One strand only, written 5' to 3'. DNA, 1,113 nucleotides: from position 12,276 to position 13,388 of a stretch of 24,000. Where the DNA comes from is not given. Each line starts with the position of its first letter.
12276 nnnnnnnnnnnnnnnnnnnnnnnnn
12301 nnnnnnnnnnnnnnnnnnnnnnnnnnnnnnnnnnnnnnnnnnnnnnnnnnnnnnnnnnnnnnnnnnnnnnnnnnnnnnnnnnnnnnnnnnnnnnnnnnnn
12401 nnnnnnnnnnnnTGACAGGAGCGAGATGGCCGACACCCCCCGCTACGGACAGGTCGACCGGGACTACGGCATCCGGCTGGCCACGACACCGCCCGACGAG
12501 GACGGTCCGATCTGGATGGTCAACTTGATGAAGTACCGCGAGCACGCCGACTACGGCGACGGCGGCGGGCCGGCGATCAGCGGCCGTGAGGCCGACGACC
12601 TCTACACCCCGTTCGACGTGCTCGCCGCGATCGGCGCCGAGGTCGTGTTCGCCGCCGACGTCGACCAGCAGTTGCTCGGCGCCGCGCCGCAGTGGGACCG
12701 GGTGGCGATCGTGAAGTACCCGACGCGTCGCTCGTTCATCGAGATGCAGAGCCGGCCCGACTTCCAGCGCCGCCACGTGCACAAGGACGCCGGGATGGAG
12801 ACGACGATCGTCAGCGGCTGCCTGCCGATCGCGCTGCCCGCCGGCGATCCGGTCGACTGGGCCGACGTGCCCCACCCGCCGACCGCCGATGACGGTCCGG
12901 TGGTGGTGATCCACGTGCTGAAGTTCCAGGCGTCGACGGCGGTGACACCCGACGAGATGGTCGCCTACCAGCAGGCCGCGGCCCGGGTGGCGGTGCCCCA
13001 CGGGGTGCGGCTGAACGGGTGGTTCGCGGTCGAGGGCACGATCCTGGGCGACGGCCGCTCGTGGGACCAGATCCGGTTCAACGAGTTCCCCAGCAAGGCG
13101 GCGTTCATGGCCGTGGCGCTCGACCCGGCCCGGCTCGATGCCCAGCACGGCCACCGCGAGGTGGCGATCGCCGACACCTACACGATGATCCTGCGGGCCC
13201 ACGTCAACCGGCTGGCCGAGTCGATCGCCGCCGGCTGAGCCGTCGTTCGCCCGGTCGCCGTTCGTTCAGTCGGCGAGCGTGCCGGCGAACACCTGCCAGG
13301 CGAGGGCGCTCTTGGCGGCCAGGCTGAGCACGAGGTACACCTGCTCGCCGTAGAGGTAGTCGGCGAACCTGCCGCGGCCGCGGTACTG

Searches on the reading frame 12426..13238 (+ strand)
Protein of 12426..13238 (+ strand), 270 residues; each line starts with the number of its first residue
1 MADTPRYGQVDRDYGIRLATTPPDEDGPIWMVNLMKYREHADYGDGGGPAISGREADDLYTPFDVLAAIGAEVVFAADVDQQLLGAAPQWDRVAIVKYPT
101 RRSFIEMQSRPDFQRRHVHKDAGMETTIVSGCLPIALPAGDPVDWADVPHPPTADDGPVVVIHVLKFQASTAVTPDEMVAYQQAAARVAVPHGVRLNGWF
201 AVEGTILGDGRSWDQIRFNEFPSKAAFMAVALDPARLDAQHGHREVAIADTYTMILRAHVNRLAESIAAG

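Call 10: search_protein_families(library=pfam, proteins=[window:12426-13238:+], max_evalue=0.001)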
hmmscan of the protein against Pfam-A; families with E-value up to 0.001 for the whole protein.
window:12426-13238:+ (270 aa): 1 family
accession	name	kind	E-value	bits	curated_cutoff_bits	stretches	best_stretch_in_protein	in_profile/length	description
PF07045.17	DUF1330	-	0.00094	20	23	0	64-129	25-89/94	Domain of unknown function (DUF1330)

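Call 29: search_protein_families(library=ncbifam, proteins=[window:12426-13238:+], max_evalue=0.001)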
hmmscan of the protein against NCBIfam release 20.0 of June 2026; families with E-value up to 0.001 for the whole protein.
window:12426-13238:+ (270 aa): 0 families

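Call 59: search_protein_families(library=pfam, proteins=[window:12426-13238:+], max_evalue=1)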
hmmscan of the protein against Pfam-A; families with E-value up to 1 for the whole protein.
window:12426-13238:+ (270 aa): 2 families
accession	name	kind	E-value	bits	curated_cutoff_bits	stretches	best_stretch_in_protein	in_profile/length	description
PF07045.17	DUF1330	-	0.00094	20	23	1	64-129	25-89/94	Domain of unknown function (DUF1330)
PF24331.1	Phage_zn_bind_7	-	0.19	12.1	27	1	143-156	2-15/28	Mycobacterial phage zinc binding domain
